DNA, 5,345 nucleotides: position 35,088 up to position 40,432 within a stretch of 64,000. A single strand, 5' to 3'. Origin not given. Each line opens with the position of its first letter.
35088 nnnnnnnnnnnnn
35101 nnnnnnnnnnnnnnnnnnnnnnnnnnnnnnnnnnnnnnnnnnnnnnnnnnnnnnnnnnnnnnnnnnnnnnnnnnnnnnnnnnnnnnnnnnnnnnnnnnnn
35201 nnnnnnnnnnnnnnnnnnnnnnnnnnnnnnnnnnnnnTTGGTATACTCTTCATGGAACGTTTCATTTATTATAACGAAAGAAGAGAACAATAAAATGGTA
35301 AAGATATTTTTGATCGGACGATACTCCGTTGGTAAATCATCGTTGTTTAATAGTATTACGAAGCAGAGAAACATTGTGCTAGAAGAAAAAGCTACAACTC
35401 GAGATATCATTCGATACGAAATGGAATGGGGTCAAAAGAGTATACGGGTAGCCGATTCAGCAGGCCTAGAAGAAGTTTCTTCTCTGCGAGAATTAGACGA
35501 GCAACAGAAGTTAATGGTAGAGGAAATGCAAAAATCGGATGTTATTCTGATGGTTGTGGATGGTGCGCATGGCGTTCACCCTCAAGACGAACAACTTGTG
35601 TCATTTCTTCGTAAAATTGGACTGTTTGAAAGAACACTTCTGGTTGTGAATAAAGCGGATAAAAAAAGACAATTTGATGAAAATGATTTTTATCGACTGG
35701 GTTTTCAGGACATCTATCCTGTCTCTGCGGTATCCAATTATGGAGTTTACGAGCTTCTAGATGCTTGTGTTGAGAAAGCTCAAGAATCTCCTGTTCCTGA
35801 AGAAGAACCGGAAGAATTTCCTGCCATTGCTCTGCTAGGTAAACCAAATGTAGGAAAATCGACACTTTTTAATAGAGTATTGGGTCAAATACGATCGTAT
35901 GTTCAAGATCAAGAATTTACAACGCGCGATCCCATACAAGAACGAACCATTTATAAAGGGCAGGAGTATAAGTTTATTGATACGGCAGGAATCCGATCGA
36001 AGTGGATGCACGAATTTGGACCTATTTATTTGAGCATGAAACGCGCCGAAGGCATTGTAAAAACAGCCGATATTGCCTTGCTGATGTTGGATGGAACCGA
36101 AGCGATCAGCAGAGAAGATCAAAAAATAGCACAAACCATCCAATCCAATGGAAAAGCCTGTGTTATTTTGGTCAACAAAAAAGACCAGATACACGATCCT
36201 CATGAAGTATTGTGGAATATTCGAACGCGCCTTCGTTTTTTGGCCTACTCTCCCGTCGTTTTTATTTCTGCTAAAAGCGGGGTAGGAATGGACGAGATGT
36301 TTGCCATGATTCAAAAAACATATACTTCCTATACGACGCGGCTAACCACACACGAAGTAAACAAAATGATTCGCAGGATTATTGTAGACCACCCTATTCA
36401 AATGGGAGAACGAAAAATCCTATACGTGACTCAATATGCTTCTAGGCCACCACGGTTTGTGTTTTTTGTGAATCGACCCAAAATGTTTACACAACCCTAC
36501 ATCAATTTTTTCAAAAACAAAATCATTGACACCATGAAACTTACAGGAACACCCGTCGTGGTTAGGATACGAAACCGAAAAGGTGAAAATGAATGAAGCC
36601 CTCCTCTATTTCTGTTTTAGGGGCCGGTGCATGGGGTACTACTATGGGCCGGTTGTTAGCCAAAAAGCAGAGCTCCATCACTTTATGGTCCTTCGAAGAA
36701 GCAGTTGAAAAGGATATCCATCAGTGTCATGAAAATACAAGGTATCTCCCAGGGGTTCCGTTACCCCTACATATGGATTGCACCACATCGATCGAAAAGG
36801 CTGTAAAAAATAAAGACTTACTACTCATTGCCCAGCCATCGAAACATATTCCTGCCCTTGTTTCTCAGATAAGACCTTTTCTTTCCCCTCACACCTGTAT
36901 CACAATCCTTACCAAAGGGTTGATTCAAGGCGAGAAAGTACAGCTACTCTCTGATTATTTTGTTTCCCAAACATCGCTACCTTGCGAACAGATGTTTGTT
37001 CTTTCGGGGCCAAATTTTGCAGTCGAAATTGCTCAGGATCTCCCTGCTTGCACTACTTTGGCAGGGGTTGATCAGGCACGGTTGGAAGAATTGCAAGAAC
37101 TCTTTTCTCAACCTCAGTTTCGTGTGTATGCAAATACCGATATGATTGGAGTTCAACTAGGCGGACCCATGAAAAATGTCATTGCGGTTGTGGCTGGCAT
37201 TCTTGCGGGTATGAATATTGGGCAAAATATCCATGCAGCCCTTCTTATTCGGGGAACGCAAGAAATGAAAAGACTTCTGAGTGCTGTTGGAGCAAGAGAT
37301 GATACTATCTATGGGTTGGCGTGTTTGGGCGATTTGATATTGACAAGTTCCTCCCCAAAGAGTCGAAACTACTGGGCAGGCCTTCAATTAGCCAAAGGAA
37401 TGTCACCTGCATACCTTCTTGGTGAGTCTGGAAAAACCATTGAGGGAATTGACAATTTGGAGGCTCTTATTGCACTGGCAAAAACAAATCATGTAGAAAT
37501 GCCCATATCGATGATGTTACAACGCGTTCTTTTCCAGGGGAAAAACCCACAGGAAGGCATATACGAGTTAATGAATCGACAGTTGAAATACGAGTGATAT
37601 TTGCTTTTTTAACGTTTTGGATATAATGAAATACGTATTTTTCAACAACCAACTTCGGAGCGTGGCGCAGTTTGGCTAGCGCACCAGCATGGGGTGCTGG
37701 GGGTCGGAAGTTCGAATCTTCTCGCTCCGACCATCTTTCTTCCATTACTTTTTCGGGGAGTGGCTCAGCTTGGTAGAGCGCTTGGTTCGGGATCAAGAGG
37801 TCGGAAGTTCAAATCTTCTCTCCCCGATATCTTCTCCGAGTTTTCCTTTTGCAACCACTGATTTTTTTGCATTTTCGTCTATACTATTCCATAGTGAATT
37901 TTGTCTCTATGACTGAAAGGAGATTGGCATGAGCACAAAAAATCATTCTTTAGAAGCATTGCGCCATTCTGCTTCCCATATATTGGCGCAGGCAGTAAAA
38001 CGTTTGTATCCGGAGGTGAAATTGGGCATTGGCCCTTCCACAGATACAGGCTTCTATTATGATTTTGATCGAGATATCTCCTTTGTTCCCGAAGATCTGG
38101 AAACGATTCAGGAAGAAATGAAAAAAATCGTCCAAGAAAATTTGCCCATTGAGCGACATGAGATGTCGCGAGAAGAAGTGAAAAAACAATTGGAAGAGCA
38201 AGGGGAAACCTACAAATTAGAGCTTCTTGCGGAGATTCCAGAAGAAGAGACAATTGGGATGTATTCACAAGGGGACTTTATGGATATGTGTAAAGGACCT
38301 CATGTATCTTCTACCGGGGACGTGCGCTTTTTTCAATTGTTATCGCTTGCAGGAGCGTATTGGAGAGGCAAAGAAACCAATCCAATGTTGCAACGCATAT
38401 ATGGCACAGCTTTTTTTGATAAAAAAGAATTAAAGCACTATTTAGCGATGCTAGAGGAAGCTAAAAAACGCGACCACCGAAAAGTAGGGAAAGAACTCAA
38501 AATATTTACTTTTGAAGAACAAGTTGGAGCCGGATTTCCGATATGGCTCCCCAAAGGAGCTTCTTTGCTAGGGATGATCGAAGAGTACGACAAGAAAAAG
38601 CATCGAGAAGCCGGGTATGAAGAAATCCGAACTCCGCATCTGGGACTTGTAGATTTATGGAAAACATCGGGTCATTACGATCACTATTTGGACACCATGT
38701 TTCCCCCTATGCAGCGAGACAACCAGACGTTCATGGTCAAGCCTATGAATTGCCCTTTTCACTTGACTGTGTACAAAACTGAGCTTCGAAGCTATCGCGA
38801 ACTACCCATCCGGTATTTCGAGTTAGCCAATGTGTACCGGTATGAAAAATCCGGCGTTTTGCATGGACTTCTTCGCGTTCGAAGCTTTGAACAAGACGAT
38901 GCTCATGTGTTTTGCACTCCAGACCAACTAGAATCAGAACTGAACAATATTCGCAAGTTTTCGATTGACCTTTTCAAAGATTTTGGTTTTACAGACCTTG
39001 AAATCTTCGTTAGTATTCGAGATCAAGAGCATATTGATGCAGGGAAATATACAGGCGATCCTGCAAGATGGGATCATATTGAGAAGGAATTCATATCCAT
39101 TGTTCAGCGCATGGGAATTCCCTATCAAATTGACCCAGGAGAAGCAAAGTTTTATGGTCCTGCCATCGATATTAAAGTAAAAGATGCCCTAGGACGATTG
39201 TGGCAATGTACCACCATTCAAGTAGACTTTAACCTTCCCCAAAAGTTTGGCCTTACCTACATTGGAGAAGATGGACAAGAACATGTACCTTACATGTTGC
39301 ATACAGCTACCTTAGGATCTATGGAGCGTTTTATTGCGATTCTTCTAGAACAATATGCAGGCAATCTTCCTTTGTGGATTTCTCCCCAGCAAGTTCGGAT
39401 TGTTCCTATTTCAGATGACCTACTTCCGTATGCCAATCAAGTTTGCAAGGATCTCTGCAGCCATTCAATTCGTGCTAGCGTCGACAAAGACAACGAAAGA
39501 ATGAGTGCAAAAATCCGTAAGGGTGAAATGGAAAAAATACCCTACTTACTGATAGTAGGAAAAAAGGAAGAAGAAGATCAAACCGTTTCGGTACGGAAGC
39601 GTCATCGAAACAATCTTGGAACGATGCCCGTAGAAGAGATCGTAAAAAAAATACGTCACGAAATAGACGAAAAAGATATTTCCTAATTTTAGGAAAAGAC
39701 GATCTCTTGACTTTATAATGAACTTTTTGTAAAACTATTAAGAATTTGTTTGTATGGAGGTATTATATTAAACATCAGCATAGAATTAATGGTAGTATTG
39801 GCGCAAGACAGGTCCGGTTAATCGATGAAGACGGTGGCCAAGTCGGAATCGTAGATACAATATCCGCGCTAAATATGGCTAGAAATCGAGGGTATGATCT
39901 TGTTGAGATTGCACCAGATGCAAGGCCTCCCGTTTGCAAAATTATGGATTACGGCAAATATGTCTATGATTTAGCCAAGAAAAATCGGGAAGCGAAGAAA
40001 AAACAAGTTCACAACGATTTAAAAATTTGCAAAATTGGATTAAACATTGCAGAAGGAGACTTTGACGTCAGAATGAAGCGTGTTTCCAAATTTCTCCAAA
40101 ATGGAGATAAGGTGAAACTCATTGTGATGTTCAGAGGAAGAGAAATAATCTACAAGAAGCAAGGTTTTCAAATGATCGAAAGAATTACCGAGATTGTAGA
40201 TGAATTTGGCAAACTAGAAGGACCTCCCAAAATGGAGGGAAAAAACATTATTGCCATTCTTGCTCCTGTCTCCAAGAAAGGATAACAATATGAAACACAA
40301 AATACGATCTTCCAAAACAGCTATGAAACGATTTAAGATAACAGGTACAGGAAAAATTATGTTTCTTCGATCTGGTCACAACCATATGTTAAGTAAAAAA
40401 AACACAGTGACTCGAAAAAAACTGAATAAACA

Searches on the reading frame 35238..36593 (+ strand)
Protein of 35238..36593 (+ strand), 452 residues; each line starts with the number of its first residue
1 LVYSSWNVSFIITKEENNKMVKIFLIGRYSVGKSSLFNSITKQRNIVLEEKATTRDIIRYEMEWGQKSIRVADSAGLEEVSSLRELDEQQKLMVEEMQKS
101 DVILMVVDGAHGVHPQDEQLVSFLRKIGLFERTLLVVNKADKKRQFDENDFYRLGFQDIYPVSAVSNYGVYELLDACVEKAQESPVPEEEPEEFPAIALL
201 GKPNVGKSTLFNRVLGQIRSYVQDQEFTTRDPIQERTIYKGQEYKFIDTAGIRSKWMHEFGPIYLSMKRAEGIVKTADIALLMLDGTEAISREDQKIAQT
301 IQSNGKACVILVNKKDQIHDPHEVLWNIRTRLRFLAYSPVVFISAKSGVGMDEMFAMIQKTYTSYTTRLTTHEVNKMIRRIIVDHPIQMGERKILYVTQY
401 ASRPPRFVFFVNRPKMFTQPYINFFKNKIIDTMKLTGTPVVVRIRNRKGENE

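Call 19: search_protein_families(library=ncbifam, proteins=[window:35238-36593:+], max_evalue=0.00001)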
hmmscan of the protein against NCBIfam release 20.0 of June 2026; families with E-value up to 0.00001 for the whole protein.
window:35238-36593:+ (452 aa): 27 families (the best 25 are shown)
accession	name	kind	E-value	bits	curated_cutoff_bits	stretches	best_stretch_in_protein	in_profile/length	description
TIGR03594.1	GTPase_EngA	equivalog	1.6e-114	383.3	306.7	1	22-444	2-431/432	ribosome biogenesis GTPase Der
NF002828.0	PRK03003.1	equivalog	2.5e-85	286.8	631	1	15-448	35-470/477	ribosome biogenesis GTPase Der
NF007071.0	PRK09518.1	equivalog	3.4e-84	283.7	953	1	14-448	265-703/706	bifunctional cytidylate kinase/GTPase Der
NF000908.1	PRK00089.1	equivalog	3.8e-43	147.9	237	2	197-364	6-169/291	GTPase Era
TIGR00450.1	mnmE_trmE_thdF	equivalog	3.1e-41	141.9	252.6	2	196-367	211-372/446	tRNA uridine-5-carboxymethylaminomethyl(34) synthesis GTPase MnmE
TIGR00231.1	small_GTP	domain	3.3e-40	137.5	42.5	2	196-359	5-163/164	GTP-binding protein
NF003661.0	PRK05291.1-3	equivalog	5e-40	138.2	380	2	197-373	219-381/448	tRNA uridine-5-carboxymethylaminomethyl(34) synthesis GTPase MnmE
TIGR03918.1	GTP_HydF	equivalog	1.5e-38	132.7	325.55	2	196-366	9-171/392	[FeFe] hydrogenase H-cluster maturation GTPase HydF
TIGR00436.1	era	equivalog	8.4e-34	117.2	116.25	2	197-367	3-168/270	GTPase Era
TIGR03156.1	GTP_HflX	equivalog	2.7e-27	95.6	216.75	2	180-360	175-349/351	GTPase HflX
TIGR03598.1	GTPase_YsxC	equivalog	8.9e-21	74.4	124.45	1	16-145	14-144/186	ribosome biogenesis GTP-binding protein YihA/YsxC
TIGR03596.1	GTPase_YlqF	equivalog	1.2e-20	74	208.2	1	90-252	12-173/276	ribosome biogenesis GTPase YlqF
NF008955.0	PRK12297.1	equivalog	2.7e-15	56.2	406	1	197-376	162-343/429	GTPase ObgE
NF008280.0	PRK11058.1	equivalog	3.4e-15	55.8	441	1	178-364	181-363/426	ribosome rescue GTPase HflX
NF003255.0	PRK04213.1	equivalog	7.2e-15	54.8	164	0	14-143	3-143/204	GTP-binding protein EngB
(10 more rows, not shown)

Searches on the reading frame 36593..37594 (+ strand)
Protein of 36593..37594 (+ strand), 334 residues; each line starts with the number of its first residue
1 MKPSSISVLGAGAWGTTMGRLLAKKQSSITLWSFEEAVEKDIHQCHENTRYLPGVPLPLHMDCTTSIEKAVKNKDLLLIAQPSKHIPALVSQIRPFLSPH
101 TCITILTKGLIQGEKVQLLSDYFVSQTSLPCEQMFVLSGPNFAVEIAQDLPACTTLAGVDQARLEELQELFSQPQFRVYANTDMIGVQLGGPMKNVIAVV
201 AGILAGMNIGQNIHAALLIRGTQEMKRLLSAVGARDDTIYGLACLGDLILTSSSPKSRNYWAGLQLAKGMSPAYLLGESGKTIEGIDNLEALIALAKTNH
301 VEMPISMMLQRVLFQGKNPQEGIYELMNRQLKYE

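Call 19: search_protein_families(library=ncbifam, proteins=[window:36593-37594:+], max_evalue=0.00001)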
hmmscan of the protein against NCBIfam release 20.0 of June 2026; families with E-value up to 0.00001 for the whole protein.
window:36593-37594:+ (334 aa): 15 families
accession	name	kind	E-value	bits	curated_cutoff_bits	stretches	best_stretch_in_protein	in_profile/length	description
NF000942.0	PRK00094.1-4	subfamily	2.3e-103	345.9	257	1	4-334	3-332/334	NAD(P)H-dependent glycerol-3-phosphate dehydrogenase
NF000940.0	PRK00094.1-2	subfamily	1.1e-91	307.7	202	1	5-334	2-328/330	NAD(P)H-dependent glycerol-3-phosphate dehydrogenase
NF000941.0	PRK00094.1-3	equivalog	6.8e-88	295.1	423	1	5-334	3-332/336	NAD(P)H-dependent glycerol-3-phosphate dehydrogenase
NF011211.0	PRK14618.1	equivalog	1.1e-84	284.4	489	1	4-334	5-328/328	NAD(P)H-dependent glycerol-3-phosphate dehydrogenase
NF000939.0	PRK00094.1-1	equivalog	4.9e-78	262.5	473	1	3-334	5-335/339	NAD(P)H-dependent glycerol-3-phosphate dehydrogenase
NF011212.0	PRK14619.1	equivalog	1e-75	254.8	377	1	64-334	39-307/309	NAD(P)H-dependent glycerol-3-phosphate dehydrogenase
NF000946.0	PRK00094.2-4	equivalog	2.8e-75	253.4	455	1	4-332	5-330/342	NAD(P)H-dependent glycerol-3-phosphate dehydrogenase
NF009098.0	PRK12439.1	equivalog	4.9e-68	230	436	1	4-327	8-328/341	NAD(P)H-dependent glycerol-3-phosphate dehydrogenase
NF000944.0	PRK00094.2-2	equivalog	1.7e-64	218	603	1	5-328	22-341/371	NAD(P)H-dependent glycerol-3-phosphate dehydrogenase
NF011213.0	PRK14620.1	equivalog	7.9e-63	212.6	478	1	5-326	2-324/326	NAD(P)H-dependent glycerol-3-phosphate dehydrogenase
NF000947.0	PRK00094.2-5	equivalog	1.4e-56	192.3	251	1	5-314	6-315/323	NAD(P)H-dependent glycerol-3-phosphate dehydrogenase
TIGR03376.1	glycerol3P_DH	equivalog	1.8e-53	181.9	285.5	1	6-320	2-336/342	glycerol-3-phosphate dehydrogenase (NAD(+))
NF000943.0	PRK00094.2-1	equivalog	2.3e-53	181.7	400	1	5-329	2-295/296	NAD(P)H-dependent glycerol-3-phosphate dehydrogenase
NF000945.0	PRK00094.2-3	equivalog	3.9e-40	138.6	491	1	5-265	2-274/352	NAD(P)H-dependent glycerol-3-phosphate dehydrogenase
TIGR00745.1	apbA_panE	subfamily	2.7e-08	33.5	141.35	1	6-213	2-208/305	2-dehydropantoate 2-reductase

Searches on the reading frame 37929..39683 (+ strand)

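Call 19: search_protein_families(library=ncbifam, proteins=[window:37929-39683:+], max_evalue=0.00001)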
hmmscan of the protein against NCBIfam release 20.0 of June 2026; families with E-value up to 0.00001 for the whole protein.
window:37929-39683:+ (585 aa): 13 families
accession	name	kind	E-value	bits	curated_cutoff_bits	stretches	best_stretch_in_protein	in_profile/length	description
TIGR00418.1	thrS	equivalog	3.2e-212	706.4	383.65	1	12-578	1-564/565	threonine--tRNA ligase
NF003068.0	PRK03991.1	equivalog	3.1e-67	227.3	484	1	176-581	192-594/613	threonine--tRNA ligase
NF008979.1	PRK12325.1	exception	1.2e-27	96.9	550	2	197-355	33-191/437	proline--tRNA ligase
NF006625.0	PRK09194.1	equivalog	2.8e-26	92.5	558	2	197-353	33-189/559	proline--tRNA ligase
TIGR00409.1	proS_fam_II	equivalog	2.3e-21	76.3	306.7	2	184-353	20-189/568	proline--tRNA ligase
TIGR00408.1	proS_fam_I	equivalog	6.7e-21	74.7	437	2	395-581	185-383/475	proline--tRNA ligase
NF011500.0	PRK14938.1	equivalog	4.9e-20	71.9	362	1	475-578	263-366/387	Ser-tRNA(Thr) hydrolase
TIGR00442.1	hisS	equivalog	3.8e-16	59.1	286.75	2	202-364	5-162/406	histidine--tRNA ligase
TIGR00389.1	glyS_dimeric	equivalog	2.3e-15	56.2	243.3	1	479-577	464-563/565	glycine--tRNA ligase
NF003211.1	PRK04173.1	equivalog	6.3e-12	45.1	312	0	479-574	357-453/454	glycine--tRNA ligase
TIGR00414.1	serS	equivalog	6.8e-10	38.5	301.65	1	175-352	134-314/418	serine--tRNA ligase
NF040865.1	a_tRNA_ed_AlaXM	equivalog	5.7e-07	29.5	300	1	13-138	98-217/234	alanyl-tRNA editing protein AlaXM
TIGR00344.1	alaS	equivalog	8.5e-07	27.6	457.05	1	10-141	554-679/847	alanine--tRNA ligase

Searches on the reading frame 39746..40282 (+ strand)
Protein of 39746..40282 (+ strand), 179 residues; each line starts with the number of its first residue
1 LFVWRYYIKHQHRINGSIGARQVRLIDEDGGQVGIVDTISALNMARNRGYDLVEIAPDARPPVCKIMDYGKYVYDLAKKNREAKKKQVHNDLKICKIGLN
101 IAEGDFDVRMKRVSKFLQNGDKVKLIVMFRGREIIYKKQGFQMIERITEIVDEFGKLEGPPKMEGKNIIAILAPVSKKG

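Call 19: search_protein_families(library=ncbifam, proteins=[window:39746-40282:+], max_evalue=0.00001)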
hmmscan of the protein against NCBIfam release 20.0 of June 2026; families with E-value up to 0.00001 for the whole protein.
window:39746-40282:+ (179 aa): 1 family
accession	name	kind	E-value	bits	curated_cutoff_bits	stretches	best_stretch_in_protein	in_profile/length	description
TIGR00168.2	infC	equivalog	2.8e-57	193.2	60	1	10-176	3-169/170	translation initiation factor IF-3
